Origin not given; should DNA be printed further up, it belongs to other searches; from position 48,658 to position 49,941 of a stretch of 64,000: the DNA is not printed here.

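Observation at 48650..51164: GT10 alpha-1,3-fucosyltransferase translationally coupled to an unknown gene and to dut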

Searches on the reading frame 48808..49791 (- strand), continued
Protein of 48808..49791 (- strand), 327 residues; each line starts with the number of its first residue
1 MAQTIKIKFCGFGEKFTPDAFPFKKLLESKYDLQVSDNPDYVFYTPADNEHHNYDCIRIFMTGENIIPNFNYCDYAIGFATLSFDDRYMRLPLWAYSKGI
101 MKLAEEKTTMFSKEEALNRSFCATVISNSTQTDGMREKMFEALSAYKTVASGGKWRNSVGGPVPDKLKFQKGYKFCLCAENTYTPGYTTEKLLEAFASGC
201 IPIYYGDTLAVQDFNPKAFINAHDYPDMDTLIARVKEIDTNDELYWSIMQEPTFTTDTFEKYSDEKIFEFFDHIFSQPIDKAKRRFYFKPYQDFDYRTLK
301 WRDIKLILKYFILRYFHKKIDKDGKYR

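Call 28: find_encoding_contigs(protein=P0022, flank=6000, max_places=2)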
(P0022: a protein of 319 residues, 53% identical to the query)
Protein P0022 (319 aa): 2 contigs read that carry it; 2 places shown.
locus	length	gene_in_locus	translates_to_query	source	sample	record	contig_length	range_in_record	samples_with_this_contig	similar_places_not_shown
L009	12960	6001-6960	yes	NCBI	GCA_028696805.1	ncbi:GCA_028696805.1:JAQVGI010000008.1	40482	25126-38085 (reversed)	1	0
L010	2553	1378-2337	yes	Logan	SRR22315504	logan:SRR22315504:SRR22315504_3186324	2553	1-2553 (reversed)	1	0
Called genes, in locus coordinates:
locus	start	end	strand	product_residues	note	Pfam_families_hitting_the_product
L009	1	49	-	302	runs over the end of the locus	-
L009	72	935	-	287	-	-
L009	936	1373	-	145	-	PF02472:ExbD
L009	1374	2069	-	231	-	PF01618:MotA_ExbB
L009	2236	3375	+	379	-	PF13458:Peripla_BP_6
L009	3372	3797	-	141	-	PF13279:4HBT_2, PF03061:4HBT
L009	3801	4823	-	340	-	PF05496:RuvB_N, PF13191:AAA_16 (faint), PF00004:AAA, PF07728:AAA_5 (faint), PF17864:AAA_lid_4, PF05491:WHD_RuvB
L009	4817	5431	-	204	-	PF01330:RuvA_N, PF14520:HHH_5, PF07499:RuvA_C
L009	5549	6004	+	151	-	PF00692:dUTPase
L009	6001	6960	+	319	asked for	PF18025:FucT_N, PF00852:Glyco_transf_10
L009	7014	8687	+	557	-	PF00005:ABC_tran, PF02463:SMC_N (faint), PF13476:AAA_23 (faint), PF13555:AAA_29 (faint), PF13304:AAA_21 (faint), PF12848:ABC_tran_Xtn, PF00005:ABC_tran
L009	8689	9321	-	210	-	-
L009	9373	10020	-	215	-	-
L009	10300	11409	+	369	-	PF13458:Peripla_BP_6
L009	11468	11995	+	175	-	PF02677:QueH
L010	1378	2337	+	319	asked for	PF18025:FucT_N, PF00852:Glyco_transf_10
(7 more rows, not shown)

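Call 29: find_encoding_contigs(protein=P0041, flank=6000, max_places=2)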
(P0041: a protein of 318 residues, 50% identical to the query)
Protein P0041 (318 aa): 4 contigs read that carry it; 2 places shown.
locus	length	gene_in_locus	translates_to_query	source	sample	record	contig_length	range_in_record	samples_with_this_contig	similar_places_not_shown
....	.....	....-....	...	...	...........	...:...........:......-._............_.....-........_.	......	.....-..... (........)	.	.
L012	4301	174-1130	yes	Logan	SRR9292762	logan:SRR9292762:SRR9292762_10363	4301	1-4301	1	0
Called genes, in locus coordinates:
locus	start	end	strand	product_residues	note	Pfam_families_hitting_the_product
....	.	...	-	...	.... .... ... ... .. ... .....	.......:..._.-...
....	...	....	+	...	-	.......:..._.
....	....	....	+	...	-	-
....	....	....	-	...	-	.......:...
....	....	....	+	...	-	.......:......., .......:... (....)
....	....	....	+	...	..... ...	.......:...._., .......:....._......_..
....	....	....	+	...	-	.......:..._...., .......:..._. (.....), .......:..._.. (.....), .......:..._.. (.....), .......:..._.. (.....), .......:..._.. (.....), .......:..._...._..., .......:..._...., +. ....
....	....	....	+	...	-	-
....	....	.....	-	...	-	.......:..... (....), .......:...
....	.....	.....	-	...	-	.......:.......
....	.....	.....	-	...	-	-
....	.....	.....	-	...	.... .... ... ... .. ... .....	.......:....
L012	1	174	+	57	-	?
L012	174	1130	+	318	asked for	PF18025:FucT_N, PF00852:Glyco_transf_10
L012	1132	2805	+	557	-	PF00005:ABC_tran, PF02463:SMC_N (faint), PF13401:AAA_22 (faint), PF13476:AAA_23 (faint), PF13555:AAA_29 (faint), PF13166:AAA_13 (faint), PF12848:ABC_tran_Xtn, PF00005:ABC_tran, +2 more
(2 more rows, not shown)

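Call 30: find_encoding_contigs(protein=P0111, flank=6000, max_places=2)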
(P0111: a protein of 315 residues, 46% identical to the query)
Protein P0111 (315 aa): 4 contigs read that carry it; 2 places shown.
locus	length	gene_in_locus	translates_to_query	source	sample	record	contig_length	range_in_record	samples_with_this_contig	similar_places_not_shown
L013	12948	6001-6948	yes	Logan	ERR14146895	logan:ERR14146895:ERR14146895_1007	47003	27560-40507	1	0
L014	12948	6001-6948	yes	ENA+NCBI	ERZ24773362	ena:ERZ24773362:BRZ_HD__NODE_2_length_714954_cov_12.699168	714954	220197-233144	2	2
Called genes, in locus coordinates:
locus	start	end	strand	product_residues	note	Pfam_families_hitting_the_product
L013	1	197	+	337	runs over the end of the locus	PF00106:adh_short (faint), PF01073:3Beta_HSD, PF01370:Epimerase, PF02719:Polysacc_synt_2, PF04321:RmlD_sub_bind, PF07993:NAD_binding_4 (faint), PF16363:GDP_Man_Dehyd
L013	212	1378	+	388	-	PF03721:UDPG_MGDP_dh_N, PF00984:UDPG_MGDP_dh, PF03720:UDPG_MGDP_dh_C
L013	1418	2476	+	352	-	PF00535:Glycos_transf_2, PF10111:Glyco_tranf_2_2, PF13506:Glyco_transf_21, PF13641:Glyco_tranf_2_3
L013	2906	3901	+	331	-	PF00535:Glycos_transf_2, PF10111:Glyco_tranf_2_2, PF13641:Glyco_tranf_2_3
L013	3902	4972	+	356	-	PF01370:Epimerase, PF02719:Polysacc_synt_2 (weak), PF04321:RmlD_sub_bind, PF16363:GDP_Man_Dehyd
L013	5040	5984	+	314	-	PF01370:Epimerase, PF02719:Polysacc_synt_2 (faint), PF04321:RmlD_sub_bind (weak), PF16363:GDP_Man_Dehyd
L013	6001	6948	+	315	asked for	PF18025:FucT_N, PF00852:Glyco_transf_10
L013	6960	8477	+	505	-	PF01943:Polysacc_synt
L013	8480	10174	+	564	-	PF02878:PGM_PMM_I, PF02879:PGM_PMM_II, PF02880:PGM_PMM_III, PF00408:PGM_PMM_IV (weak)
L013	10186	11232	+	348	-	PF00483:NTP_transferase, PF12804:NTP_transf_3 (weak)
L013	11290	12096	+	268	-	PF20511:PMI_typeI_cat (weak), PF07883:Cupin_2 (faint), PF21621:MPI_cupin_dom (faint)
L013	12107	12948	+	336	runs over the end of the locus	PF00106:adh_short (weak), PF01073:3Beta_HSD, PF01370:Epimerase, PF02719:Polysacc_synt_2, PF04321:RmlD_sub_bind, PF07993:NAD_binding_4, PF08659:KR (weak), PF16363:GDP_Man_Dehyd, +1 more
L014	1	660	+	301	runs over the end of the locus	PF00535:Glycos_transf_2, PF10111:Glyco_tranf_2_2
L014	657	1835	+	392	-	PF13439:Glyco_transf_4 (weak), PF24911:YfjL_C (weak), PF00534:Glycos_transf_1, PF13692:Glyco_trans_1_4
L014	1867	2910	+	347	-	PF00535:Glycos_transf_2, PF10111:Glyco_tranf_2_2, PF13641:Glyco_tranf_2_3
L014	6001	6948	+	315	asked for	PF18025:FucT_N, PF00852:Glyco_transf_10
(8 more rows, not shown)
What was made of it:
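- On CAZy GT10 / Pfam PF00852 + PF18025 (alpha-1,3/4-fucosyltransferases): A 46% homologue is adjacent to gmd/fcl-like genes (call 30).
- Closest known: GT10 genes of gut bacteria inside polysaccharide clusters. Different: Those sit directly after gmd/fcl-like genes and next to a flippase, PMM, ManC and PMI (call 30).
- GDP-fucose as the family's donor: a 46%-identical homologue sits directly after gmd/fcl-like genes, with PMM, ManC, PMI and a flippase in the same cluster (call 30).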

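Call 50: find_related_loci(query=A2, collection=metagenome_contigs, flank=5000)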
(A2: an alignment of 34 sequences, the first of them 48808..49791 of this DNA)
Query A2 (327 aa) in metagenome_contigs; peptide patterns used: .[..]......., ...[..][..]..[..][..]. (x = any residue, [..] = any of these).
600 stretches matched a pattern (row limit reached: there are more); 568 encode a relative of the query (tblastn E <= 1e-3); the best 80 are kept; 80 distinct loci.
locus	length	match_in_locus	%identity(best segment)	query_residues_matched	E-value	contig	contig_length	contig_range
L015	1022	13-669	71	101-319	1e-117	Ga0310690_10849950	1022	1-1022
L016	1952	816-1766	51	1-318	1e-113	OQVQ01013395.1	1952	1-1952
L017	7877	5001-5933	52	3-312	5e-105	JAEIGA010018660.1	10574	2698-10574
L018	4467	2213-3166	50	1-316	4e-104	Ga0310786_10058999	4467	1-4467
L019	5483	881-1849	48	3-324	2e-101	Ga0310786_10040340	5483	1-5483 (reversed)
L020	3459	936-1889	49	1-316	8e-103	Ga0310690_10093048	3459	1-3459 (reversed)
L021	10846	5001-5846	45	1-284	1e-76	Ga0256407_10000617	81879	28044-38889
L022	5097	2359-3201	45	3-284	3e-76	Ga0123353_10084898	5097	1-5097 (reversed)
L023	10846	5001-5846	46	3-291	4e-76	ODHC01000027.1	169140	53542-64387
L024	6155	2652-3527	46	1-295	1e-75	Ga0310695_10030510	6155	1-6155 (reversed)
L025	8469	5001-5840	47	1-285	5e-75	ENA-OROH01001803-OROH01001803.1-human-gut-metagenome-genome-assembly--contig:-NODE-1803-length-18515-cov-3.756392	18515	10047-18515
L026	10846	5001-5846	48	1-285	4e-75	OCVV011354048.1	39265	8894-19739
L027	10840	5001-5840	47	1-285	6e-75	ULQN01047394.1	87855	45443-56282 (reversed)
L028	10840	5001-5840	47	1-285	6e-75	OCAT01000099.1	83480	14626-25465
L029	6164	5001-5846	43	1-284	3e-75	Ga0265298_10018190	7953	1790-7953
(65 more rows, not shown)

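Call 60: search_protein_families(library=padloc, proteins=[window:48808-49791:-], max_evalue=1)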
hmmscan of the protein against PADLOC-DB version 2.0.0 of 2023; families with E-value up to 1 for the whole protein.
window:48808-49791:- (327 aa): 0 families

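Call 61: search_protein_families(library=phrogs, proteins=[window:48808-49791:-], max_evalue=1)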
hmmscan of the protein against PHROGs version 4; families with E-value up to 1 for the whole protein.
window:48808-49791:- (327 aa): 0 families

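Call 73: predict_structure(alignment_id=A2)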
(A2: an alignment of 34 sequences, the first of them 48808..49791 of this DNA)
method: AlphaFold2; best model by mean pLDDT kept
length: 327 residues; sequences in the alignment: 34
mean_pLDDT: 89.2   pTM: 0.82
mean pLDDT of the five models: 89.2, 89.0, 89.0, 88.2, 87.5
residues with pLDDT >= 90: 225; 70-90: 73; 50-70: 15; < 50: 14
segments of 3 or more residues with pLDDT < 50: 288-297, 324-327
pLDDT, mean of each block of 10 residues (from residue 1): 93 92 94 97 91 92 87 90 91 91 95 98 89 92 98 88 92 97 88 97 96 97 98 99 98 94 95 95 70 47 74 68 49
secondary structure, 60 per line:
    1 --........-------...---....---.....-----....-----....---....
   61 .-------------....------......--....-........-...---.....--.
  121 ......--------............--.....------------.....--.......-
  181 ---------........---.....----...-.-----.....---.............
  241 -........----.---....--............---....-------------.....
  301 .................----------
elements in order: E3-10 H24-27 E31-35 E41-44 H50-53 E57-61 E75-78 E88-90 H93-96 H98-105 H113-117 E120-126 H135-146 E149-153 H166-170 E173-179 H190-197 E201-205 H228-240 H242-249 H258-261 H264-275 H279-282 H296-317
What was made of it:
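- On CAZy GT10 / Pfam PF00852 + PF18025 (alpha-1,3/4-fucosyltransferases): Model pLDDT 89.2 (call 73).
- On H. pylori FucT subtype: The protein ends at residue 327 with one helix (296-317) after a short linker, and no repeat region (call 73).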

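Call 76: fold_search(model_id=the predicted structure, library=pdb)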
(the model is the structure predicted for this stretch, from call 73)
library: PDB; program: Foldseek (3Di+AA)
matches with E <= 10: 875; with E <= 0.001: 57
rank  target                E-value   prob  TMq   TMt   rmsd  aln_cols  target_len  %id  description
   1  2nzw_A                5.7e-22  1.00  0.74  0.70   4.8       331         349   30  Crystal Structure of alpha1,3-Fucosyltransferase (released 2007-01-23)
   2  2nzx_C                9.6e-22  1.00  0.73  0.68   4.5       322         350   30  Crystal Structure of alpha1,3-Fucosyltransferase with GDP (released 2007-01-23)
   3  2nzw_C                1.3e-21  1.00  0.74  0.69   4.4       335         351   29  Crystal Structure of alpha1,3-Fucosyltransferase (released 2007-01-23)
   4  2nzw_B                1.4e-21  1.00  0.73  0.71   3.4       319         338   31  Crystal Structure of alpha1,3-Fucosyltransferase (released 2007-01-23)
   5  2nzx_A                5.4e-21  1.00  0.73  0.70   3.7       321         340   31  Crystal Structure of alpha1,3-Fucosyltransferase with GDP (released 2007-01-23)
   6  2nzy_A                9.1e-21  1.00  0.74  0.71   3.9       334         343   30  Crystal Structure of alpha1,3-Fucosyltransferase with GDP-fucose (released 2007-01-23)
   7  5zoi_A                6.8e-20  1.00  0.72  0.69   4.5       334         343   30  Crystal Structure of alpha1,3-Fucosyltransferase (released 2019-06-26)
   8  7yro_G                6.6e-12  1.00  0.54  0.53   5.2       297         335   18  Crystal structure of mango fucosyltransferase 13 (released 2023-08-16)
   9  7yro_B                2.6e-11  1.00  0.52  0.51   7.0       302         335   18  Crystal structure of mango fucosyltransferase 13 (released 2023-08-16)
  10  7yro_A                2.6e-11  1.00  0.53  0.52   5.9       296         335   19  Crystal structure of mango fucosyltransferase 13 (released 2023-08-16)
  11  7yro_H                2.8e-11  1.00  0.49  0.48   7.9       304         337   17  Crystal structure of mango fucosyltransferase 13 (released 2023-08-16)
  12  7yro_D                3.1e-11  1.00  0.55  0.54   5.0       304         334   19  Crystal structure of mango fucosyltransferase 13 (released 2023-08-16)
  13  7yro_C                5.0e-11  1.00  0.54  0.53   6.7       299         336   19  Crystal structure of mango fucosyltransferase 13 (released 2023-08-16)
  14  7yro_E                5.9e-11  1.00  0.51  0.50   7.3       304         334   18  Crystal structure of mango fucosyltransferase 13 (released 2023-08-16)
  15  7yro_F                7.8e-11  1.00  0.53  0.52   5.5       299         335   18  Crystal structure of mango fucosyltransferase 13 (released 2023-08-16)
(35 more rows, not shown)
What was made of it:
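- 48808..49791 (-): GT10 fucosyltransferase (327 aa): GT-B catalytic body 1-282, low-confidence linker 288-297, basic/aromatic C-terminal helix 296-317. Model pLDDT 89.2 (call 73), best match 2nzw at TM 0.74 and 30% identity (call 76).
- On CAZy GT10 / Pfam PF00852 + PF18025 (alpha-1,3/4-fucosyltransferases): 2nzw TM 0.74, E 5.7e-22, followed by plant FUT13, human FUT9 and Arabidopsis FUT11 (call 76).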
